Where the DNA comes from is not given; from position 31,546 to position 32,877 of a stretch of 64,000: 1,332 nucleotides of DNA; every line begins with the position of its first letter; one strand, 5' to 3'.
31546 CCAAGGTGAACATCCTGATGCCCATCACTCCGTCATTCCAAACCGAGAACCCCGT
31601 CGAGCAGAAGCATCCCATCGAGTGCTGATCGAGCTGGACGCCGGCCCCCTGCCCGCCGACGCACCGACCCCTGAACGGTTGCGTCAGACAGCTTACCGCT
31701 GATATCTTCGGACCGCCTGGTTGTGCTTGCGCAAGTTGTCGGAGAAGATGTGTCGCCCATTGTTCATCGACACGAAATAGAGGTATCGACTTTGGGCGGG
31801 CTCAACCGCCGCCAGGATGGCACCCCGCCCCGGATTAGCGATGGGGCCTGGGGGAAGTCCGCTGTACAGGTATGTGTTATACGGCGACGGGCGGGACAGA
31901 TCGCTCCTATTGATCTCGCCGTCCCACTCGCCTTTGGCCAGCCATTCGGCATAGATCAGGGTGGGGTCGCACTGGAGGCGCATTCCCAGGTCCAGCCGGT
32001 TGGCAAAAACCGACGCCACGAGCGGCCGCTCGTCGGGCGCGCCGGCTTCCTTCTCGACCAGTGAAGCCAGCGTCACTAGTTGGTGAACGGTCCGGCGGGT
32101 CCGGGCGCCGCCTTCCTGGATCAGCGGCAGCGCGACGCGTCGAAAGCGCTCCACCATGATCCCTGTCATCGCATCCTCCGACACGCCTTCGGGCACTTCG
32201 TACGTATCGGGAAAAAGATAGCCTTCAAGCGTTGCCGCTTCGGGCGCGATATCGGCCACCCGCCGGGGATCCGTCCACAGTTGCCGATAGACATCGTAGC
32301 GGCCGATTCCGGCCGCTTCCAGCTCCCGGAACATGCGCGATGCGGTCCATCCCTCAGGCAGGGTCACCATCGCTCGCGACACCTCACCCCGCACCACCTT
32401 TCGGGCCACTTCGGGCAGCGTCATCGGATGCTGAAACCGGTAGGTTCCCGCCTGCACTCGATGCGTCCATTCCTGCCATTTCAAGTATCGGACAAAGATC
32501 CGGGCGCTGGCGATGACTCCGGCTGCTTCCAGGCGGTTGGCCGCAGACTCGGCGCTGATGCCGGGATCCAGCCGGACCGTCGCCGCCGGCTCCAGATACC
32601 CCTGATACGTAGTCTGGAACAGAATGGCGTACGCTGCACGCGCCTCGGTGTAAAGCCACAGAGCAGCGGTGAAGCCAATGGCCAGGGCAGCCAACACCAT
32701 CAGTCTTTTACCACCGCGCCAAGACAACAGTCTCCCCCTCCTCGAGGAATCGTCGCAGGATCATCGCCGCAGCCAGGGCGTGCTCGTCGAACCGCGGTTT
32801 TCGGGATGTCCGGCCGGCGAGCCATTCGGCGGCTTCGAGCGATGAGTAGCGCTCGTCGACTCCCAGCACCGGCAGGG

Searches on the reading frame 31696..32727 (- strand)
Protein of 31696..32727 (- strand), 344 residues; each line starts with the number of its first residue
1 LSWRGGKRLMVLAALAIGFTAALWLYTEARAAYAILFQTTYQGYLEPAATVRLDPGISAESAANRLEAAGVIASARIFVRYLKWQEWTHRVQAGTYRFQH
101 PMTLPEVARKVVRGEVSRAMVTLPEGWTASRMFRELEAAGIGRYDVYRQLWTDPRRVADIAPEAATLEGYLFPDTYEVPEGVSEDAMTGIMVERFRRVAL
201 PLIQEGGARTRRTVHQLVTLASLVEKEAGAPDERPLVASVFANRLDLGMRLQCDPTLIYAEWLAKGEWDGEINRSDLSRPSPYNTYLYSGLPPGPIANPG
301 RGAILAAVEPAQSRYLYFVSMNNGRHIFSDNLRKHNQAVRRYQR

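Call 54: search_protein_families(library=pfam, proteins=[window:31696-32727:-], max_evalue=0.00001)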
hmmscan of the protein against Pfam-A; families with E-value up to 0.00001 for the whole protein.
window:31696-32727:- (344 aa): 1 family
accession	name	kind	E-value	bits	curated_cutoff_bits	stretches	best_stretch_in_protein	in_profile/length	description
PF02618.21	YceG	-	4.8e-83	279.2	32.4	1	52-341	2-275/275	YceG-like family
